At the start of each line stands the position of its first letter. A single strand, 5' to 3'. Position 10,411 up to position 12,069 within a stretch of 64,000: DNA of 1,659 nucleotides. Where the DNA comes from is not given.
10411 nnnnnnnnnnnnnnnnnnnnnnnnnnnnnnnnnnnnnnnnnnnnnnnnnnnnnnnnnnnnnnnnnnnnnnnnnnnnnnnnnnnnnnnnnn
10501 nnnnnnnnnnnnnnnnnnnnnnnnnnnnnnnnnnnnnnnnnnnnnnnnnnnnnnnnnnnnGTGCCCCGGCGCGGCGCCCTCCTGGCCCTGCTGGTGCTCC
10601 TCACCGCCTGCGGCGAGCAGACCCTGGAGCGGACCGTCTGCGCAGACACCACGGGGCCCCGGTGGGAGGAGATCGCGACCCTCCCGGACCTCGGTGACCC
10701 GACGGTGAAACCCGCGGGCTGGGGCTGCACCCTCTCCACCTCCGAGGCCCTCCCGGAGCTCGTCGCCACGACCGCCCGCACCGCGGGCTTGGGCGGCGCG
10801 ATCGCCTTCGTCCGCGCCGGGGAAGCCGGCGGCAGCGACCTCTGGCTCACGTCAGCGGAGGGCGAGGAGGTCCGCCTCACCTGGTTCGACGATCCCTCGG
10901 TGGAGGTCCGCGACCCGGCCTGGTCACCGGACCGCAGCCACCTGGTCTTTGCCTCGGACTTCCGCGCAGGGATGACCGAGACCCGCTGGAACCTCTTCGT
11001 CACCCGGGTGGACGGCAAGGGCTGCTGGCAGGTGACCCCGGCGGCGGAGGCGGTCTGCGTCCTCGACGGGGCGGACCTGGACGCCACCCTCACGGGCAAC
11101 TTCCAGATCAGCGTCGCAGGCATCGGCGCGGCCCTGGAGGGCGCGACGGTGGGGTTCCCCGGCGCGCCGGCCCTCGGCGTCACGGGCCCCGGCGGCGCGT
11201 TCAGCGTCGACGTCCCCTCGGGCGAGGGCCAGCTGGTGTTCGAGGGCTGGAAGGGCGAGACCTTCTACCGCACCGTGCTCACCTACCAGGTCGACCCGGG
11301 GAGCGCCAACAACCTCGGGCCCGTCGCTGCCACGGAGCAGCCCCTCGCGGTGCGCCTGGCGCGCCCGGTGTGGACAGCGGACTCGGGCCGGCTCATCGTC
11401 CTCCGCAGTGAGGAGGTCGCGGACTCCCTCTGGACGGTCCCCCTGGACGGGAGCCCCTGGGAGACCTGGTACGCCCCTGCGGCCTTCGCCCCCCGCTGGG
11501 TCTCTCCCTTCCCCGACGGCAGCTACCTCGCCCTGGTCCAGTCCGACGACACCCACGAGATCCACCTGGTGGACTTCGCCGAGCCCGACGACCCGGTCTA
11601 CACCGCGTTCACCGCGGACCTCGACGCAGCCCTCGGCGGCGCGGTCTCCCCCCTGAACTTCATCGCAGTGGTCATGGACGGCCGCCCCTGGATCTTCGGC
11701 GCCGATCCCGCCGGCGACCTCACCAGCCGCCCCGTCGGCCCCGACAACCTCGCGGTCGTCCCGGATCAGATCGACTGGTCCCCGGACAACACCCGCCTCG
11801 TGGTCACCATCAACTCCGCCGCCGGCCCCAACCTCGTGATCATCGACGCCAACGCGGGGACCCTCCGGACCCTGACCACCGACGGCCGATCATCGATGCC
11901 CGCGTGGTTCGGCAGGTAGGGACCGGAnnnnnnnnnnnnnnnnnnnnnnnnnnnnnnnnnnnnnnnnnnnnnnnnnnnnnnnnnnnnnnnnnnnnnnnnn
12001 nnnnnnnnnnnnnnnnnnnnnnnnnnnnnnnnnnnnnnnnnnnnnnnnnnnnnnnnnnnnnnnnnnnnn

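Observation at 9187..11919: Two ancestral secreted-protein genes fused in frame, with a MYXO-CTERM sorting tail and a lipoprotein signal peptide stranded internally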

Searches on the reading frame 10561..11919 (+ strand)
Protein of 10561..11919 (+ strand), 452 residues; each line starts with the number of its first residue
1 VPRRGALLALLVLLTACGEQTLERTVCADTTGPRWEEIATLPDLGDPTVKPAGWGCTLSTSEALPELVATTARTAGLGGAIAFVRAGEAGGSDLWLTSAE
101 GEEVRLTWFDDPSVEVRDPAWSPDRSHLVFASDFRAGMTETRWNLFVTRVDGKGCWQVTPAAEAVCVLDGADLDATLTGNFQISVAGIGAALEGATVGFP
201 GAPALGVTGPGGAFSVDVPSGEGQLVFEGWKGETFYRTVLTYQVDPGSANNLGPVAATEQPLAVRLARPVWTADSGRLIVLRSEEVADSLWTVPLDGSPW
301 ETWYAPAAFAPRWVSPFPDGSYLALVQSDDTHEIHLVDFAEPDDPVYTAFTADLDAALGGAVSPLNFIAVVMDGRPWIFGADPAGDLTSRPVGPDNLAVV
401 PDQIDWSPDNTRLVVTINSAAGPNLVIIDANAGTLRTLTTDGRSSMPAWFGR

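Call 4: search_protein_families(library=pfam, proteins=[window:10561-11919:+], max_evalue=1)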
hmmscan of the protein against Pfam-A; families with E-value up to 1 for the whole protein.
window:10561-11919:+ (452 aa): 1 family
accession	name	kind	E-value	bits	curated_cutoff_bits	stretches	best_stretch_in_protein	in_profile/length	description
PF07676.18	PD40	-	4.5e-05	23.7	20.9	1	118-133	13-28/38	WD40-like Beta Propeller Repeat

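Call 5: search_protein_families(library=ncbifam, proteins=[window:10561-11919:+], max_evalue=1)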
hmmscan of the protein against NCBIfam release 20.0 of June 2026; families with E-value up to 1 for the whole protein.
window:10561-11919:+ (452 aa): 3 families
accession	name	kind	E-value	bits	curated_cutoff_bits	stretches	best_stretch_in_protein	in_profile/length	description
TIGR02800.1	propeller_TolB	equivalog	7e-07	28.5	343.15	2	405-441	241-277/418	Tol-Pal system beta propeller repeat protein TolB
NF033523.0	lasso_peptidase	equivalog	0.00074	18.4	400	1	79-133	100-151/638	Atxe2 family lasso peptide isopeptidase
NF047847.2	SS_mature_LptM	equivalog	0.34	11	27.7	1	2-18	2-21/31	LPS translocon maturation chaperone LptM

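Call 28: find_homologous_proteins(query=window:10609-11919:+, max_evalue=0.001)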
Query window:10609-11919:+ (436 aa): 4 proteins with E <= 0.001 among 8000 candidates.
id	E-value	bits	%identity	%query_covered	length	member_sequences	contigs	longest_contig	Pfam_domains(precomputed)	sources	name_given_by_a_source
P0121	3.0e-84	302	90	35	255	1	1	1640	PF13641.13,PF00535.33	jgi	-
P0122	1.8e-7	48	39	17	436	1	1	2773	PF25174.2,PF26549.1,PF00930.28,PF26550.2,PF25460.2,PF07676.19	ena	-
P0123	1.0e-6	46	51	13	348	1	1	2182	PF25174.2,PF26549.1,PF00930.28,PF26550.2,PF07676.19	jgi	-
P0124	4.4e-4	37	32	19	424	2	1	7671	PF25174.2,PF26549.1,PF00930.28,PF23381.2,PF14583.13,PF26550.2,PF19283.5,PF07676.19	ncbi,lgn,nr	ncbi:MAG: hypothetical protein QOC87_762 [Actinomycetota bacterium]|nr:hypothetical protein [Actinom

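Call 39: find_related_loci(query=A2, collection=genome_contigs, flank=8000)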
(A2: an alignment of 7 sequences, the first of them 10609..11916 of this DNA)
Query A2 (436 aa) in genome_contigs; peptide patterns used: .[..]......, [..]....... (x = any residue, [..] = any of these).
36 stretches matched a pattern; 2 encode a relative of the query (tblastn E <= 1e-3); 2 distinct loci.
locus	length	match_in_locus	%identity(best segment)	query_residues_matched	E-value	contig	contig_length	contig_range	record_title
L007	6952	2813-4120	76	1-436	0e+0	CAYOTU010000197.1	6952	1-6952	MAG TPA_asm: uncultured Myxococcales bacterium isolate binchicken_co181_635 genome assembly, contig: NODE_23629_length_6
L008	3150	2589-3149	80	1-188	3e-96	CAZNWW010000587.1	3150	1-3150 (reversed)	MAG TPA_asm: uncultured Myxococcales bacterium isolate SRP308112_co1_178 genome assembly, contig: NODE_65824_length_3150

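Call 41: search_protein_representatives(alignment_id=A2)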
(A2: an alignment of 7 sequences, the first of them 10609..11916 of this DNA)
Query: 7 sequences, 436 profile positions. Proteins with E-value up to 0.001 (for the whole library): 7650; up to 1e-10: 229; up to 1e-30: 13. The best 150 are listed.
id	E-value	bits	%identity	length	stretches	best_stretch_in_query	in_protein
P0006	1.4e-261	884.3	-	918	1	1-436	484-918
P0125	2.9e-93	329.6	-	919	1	3-436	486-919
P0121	6.1e-89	315.4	-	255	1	284-436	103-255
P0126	6.4e-77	275.8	-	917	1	7-436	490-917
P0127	2.7e-76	273.7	-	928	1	5-436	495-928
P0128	5.7e-72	259.5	-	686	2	3-436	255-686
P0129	4.1e-68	246.7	-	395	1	51-436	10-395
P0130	2.9e-66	240.7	-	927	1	8-436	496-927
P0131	1.6e-53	198.7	-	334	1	108-436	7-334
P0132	5.4e-47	177.2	-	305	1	132-436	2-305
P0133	5.0e-43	164.1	-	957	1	26-436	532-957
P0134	7.6e-42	160.2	-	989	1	52-436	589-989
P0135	5.2e-38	147.6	-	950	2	33-267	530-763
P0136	4.6e-28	114.8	-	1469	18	62-139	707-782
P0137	1.5e-25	106.5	-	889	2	35-256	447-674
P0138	4.9e-23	98.2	-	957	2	3-266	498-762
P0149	2.2e-17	79.6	-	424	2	66-263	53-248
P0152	4.4e-17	78.6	-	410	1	64-436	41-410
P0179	6.4e-14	68.1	-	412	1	65-434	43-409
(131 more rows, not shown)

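Call 44: predict_structure(alignment_id=A2)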
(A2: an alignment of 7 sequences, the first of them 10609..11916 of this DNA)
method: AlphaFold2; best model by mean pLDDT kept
length: 436 residues; sequences in the alignment: 7
mean_pLDDT: 43.5   pTM: 0.31
mean pLDDT of the five models: 43.5, 42.9, 37.2, 36.5, 32.3
residues with pLDDT >= 90: 0; 70-90: 25; 50-70: 129; < 50: 282
segments of 3 or more residues with pLDDT < 50: 1-25, 37-63, 122-125, 144-200, 209-224, 232-356, 363-371, 424-436
pLDDT, mean of each block of 10 residues (from residue 1): 24 32 50 49 28 32 62 73 70 73 60 66 55 69 39 26 28 36 36 41 51 38 50 38 27 30 33 37 33 24 25 25 31 30 28 48 46 57 56 54 63 56 45 38
secondary structure, 60 per line:
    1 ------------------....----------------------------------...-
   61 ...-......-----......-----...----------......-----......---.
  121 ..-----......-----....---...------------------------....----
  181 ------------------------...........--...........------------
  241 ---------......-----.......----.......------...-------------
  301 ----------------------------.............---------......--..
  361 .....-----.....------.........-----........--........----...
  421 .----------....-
elements in order: H19-22 E57-59 E65-70 E76-81 E87-89 E100-105 E111-116 E128-133 E139-142 H173-176 E205-215 E218-228 E250-255 E261-267 E272-278 E285-287 H329-341 E351-356 E359-365 E371-375 E382-390 E396-403 E406-413 E418-421 H432-435

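Call 47: list_cluster_members(proteins=[P0125, P0126, P0127, P0130, P0133, P0134, P0135, P0138, P0152, P0179])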
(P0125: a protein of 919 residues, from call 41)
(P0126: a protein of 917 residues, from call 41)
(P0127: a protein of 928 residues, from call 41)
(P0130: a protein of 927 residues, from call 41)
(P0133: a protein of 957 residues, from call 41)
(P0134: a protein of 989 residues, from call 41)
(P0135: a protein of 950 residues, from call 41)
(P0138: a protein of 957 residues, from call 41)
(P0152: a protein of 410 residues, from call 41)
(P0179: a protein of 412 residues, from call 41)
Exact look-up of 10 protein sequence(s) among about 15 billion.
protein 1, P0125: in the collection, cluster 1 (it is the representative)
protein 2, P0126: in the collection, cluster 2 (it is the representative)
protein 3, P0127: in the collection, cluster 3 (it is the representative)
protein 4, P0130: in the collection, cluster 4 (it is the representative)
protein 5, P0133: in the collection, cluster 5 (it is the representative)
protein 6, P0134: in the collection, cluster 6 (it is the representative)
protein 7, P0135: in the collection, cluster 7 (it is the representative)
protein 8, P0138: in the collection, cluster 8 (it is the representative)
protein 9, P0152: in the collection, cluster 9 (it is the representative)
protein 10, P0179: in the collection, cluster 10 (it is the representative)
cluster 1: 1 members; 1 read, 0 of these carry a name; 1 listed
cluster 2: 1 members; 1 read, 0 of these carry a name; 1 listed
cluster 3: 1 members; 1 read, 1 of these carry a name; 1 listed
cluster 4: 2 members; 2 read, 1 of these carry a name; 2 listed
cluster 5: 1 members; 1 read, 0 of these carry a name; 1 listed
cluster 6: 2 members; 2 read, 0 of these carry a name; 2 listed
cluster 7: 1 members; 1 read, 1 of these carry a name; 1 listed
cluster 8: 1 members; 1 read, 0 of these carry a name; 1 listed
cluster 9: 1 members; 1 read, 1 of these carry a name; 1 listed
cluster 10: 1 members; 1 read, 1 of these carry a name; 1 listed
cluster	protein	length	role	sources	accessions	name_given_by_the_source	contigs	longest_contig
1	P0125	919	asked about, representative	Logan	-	-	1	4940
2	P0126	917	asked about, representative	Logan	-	-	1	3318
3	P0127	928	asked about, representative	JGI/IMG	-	photosystem II stability/assembly factor-like uncharacterized protein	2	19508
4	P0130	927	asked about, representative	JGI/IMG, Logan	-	photosystem II stability/assembly factor-like uncharacterized protein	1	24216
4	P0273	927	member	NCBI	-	-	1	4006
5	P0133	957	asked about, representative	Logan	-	-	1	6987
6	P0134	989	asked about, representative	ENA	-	-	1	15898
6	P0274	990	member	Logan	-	-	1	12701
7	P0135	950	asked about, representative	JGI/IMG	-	photosystem II stability/assembly factor-like uncharacterized protein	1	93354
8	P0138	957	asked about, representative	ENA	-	-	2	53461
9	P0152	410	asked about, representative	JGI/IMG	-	hypothetical protein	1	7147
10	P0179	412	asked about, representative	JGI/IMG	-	hypothetical protein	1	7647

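Call 48: find_encoding_contigs(protein=P0152, flank=7000, max_places=2)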
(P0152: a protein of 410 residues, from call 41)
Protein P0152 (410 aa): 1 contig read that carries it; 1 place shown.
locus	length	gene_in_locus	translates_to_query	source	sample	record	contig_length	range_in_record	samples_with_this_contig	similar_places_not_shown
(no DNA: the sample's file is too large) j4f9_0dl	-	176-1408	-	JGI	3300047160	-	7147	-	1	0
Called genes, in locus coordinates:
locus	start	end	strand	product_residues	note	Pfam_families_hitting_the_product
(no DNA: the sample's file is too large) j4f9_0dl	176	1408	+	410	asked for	PF26549:Tricorn_N, PF26550:Tricorn_2nd (faint), PF07676:PD40 (faint)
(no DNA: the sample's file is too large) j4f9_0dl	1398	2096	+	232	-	PF01209:Ubie_methyltran, PF13489:Methyltransf_23, PF08241:Methyltransf_11, PF08242:Methyltransf_12, PF13649:Methyltransf_25, PF13847:Methyltransf_31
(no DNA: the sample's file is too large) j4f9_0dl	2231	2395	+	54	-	-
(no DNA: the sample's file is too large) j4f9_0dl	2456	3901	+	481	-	PF20695:UbiD_N, PF01977:UbiD, PF20696:UbiD_C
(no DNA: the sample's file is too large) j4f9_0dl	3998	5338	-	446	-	-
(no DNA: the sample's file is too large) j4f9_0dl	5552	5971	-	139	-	PF04134:DCC1-like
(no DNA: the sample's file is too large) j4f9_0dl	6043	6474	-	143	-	-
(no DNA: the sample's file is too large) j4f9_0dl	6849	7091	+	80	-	-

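Call 49: find_encoding_contigs(protein=P0135, flank=10000, max_places=1)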
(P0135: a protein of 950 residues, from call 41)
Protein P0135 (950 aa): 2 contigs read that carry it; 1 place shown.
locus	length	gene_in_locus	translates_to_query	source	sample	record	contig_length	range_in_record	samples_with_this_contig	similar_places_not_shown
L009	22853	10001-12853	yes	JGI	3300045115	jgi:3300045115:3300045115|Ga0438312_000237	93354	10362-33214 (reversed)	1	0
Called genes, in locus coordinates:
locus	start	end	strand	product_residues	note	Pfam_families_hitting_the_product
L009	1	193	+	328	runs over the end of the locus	-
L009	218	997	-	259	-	PF03372:Exo_endo_phos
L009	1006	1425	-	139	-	PF01850:PIN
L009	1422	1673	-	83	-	PF02604:PhdYeFM_antitox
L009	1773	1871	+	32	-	-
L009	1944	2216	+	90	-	PF22513:FitA-like_RHH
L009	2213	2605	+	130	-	PF01850:PIN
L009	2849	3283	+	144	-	PF18899:DUF5655, PF08818:DUF1801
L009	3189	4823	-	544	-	PF10092:DUF2330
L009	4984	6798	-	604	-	PF02771:Acyl-CoA_dh_N, PF02770:Acyl-CoA_dh_M, PF00441:Acyl-CoA_dh_1, PF22924:ACOX_C_alpha1, PF08028:Acyl-CoA_dh_2 (weak), PF21263:Acyl-CoA-dh_C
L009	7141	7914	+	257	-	-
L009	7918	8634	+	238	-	-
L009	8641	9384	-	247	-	PF03479:PCC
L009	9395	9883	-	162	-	-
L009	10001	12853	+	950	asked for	PF15902:Sortilin-Vps10 (faint), PF14870:PSII_BNR (faint), PF02012:BNR (faint)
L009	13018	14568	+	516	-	PF00158:Sigma54_activat, PF14532:Sigma54_activ_2, PF07728:AAA_5 (weak), PF25601:AAA_lid_14, PF02954:HTH_8 (weak)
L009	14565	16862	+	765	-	PF04313:HSDR_N (weak), PF13588:HSDR_N_2, PF00270:DEAD, PF04851:ResIII, PF18766:SWI2_SNF2, PF00271:Helicase_C (weak), PF08463:EcoEI_R_C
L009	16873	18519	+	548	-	PF12161:HsdM_N, PF02384:N6_Mtase, PF01170:UPF0020, PF02384:N6_Mtase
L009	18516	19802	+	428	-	PF01420:Methylase_S (weak)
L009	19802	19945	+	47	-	-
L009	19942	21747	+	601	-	PF02463:SMC_N (weak), PF13175:AAA_15, PF13476:AAA_23 (weak), PF13304:AAA_21, PF13175:AAA_15, PF12476:DUF3696 (weak)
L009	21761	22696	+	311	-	-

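Call 50: find_encoding_contigs(protein=P0179, flank=7000, max_places=2)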
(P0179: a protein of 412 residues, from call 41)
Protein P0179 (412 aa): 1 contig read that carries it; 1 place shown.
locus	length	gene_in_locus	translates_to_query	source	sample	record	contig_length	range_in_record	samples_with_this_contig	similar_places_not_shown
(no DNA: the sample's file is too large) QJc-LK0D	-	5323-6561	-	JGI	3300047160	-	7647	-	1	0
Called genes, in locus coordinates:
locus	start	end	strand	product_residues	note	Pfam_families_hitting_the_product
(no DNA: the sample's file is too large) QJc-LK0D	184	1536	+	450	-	PF05697:Trigger_N, PF05698:Trigger_C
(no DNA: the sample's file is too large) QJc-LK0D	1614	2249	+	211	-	PF00574:CLP_protease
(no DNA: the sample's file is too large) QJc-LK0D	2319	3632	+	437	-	PF06689:zf-C4_ClpX, PF01078:Mg_chelatase (faint), PF05496:RuvB_N (weak), PF00004:AAA, PF07724:AAA_2, PF10431:ClpB_D2-small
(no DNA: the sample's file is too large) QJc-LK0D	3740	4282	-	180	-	-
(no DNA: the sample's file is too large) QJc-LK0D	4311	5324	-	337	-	-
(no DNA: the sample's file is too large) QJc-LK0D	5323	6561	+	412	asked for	PF26549:Tricorn_N, PF07676:PD40 (faint)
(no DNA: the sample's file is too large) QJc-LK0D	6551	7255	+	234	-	PF01209:Ubie_methyltran, PF13489:Methyltransf_23, PF13847:Methyltransf_31, PF08241:Methyltransf_11, PF08242:Methyltransf_12, PF13649:Methyltransf_25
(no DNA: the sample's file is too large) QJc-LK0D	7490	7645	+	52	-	?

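Call 51: find_encoding_contigs(protein=P0149, flank=7000, max_places=2)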
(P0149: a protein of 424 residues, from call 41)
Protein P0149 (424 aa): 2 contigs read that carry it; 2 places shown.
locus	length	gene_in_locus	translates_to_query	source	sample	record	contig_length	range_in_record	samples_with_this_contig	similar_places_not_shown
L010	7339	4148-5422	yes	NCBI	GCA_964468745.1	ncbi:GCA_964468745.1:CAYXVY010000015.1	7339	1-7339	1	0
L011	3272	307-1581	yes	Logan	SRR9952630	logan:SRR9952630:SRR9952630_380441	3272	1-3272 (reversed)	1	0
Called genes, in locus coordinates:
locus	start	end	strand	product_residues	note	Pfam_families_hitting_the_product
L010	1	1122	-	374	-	?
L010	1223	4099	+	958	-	PF00069:Pkinase, PF07714:PK_Tyr_Ser-Thr, PF03781:FGE-sulfatase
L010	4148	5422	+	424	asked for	PF00930:DPPIV_N (faint), PF26549:Tricorn_N, PF26550:Tricorn_2nd (faint), PF07676:PD40 (faint)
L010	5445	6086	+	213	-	PF01209:Ubie_methyltran, PF13489:Methyltransf_23, PF07021:MetW (faint), PF13847:Methyltransf_31, PF08241:Methyltransf_11, PF08242:Methyltransf_12, PF13649:Methyltransf_25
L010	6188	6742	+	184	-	PF07638:Sigma70_ECF, PF04542:Sigma70_r2, PF08281:Sigma70_r4_2, PF04545:Sigma70_r4 (weak)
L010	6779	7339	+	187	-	?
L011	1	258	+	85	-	?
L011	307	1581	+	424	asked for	PF00930:DPPIV_N (faint), PF26549:Tricorn_N, PF26550:Tricorn_2nd (faint), PF07676:PD40 (faint)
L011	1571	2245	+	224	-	PF01209:Ubie_methyltran, PF13489:Methyltransf_23, PF07021:MetW (faint), PF13649:Methyltransf_25, PF13847:Methyltransf_31, PF08241:Methyltransf_11, PF08242:Methyltransf_12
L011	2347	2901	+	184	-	PF07638:Sigma70_ECF, PF04542:Sigma70_r2, PF08281:Sigma70_r4_2, PF04545:Sigma70_r4 (weak)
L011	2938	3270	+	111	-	?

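Call 61: search_solved_structures(query=A3, max_evalue=0.01)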
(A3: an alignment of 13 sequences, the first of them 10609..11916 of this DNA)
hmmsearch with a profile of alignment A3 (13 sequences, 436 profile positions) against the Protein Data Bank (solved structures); distinct sequences matched with E-value up to 0.01: 19.
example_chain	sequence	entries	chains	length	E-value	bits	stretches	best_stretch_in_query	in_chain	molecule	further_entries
8wt1_A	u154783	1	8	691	2e-15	60.1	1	51-109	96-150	S9 family peptidase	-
4r40_A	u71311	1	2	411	1.2e-12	50.9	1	390-434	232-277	Protein TolB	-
4pwz_A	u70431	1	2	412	1.4e-12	50.7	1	389-434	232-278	Protein TolB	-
4jml_A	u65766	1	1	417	8.1e-12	48.2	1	389-434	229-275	Protein TolB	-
7nst_E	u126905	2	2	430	9.6e-12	47.9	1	389-434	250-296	Tol-Pal system protein TolB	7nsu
6pnv_A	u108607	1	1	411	1.2e-11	47.6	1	390-434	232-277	Tol-Pal system protein TolB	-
2hqs_A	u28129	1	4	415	1.4e-11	47.4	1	390-434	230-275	Protein tolB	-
1crz_A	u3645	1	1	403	1.4e-11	47.3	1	389-434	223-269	TOLB PROTEIN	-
2w8b_B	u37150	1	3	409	1.7e-11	47.1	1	389-434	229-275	PROTEIN TOLB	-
2w8b_A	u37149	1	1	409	1.8e-11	47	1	389-434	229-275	PROTEIN TOLB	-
3iax_A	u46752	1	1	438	1.9e-11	46.9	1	389-434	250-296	Protein tolB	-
1c5k_A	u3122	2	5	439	2e-11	46.9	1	389-434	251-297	PROTEIN (TOLB PROTEIN) | PROTEIN TOLB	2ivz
7mx5_A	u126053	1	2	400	2.1e-09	40.2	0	383-425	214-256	Tol-Pal system protein TolB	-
5yzm_A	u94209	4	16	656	3.3e-08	36.3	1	49-117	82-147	Acyl-peptide hydrolase, putative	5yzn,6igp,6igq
5yzo_A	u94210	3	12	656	3.3e-08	36.3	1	49-117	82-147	Acyl-peptide hydrolase, putative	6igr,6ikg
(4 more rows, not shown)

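Call 68: find_related_loci(query=A4, collection=metagenome_contigs, flank=4000)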
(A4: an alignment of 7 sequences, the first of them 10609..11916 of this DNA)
Query A4 (436 aa) in metagenome_contigs; peptide patterns used: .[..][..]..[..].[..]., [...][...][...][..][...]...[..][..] (x = any residue, [..] = any of these).
120 stretches matched a pattern; 5 encode a relative of the query (tblastn E <= 1e-3); 5 distinct loci.
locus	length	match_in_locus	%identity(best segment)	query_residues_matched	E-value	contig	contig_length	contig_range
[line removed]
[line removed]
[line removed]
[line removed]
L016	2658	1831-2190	39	305-435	3e-24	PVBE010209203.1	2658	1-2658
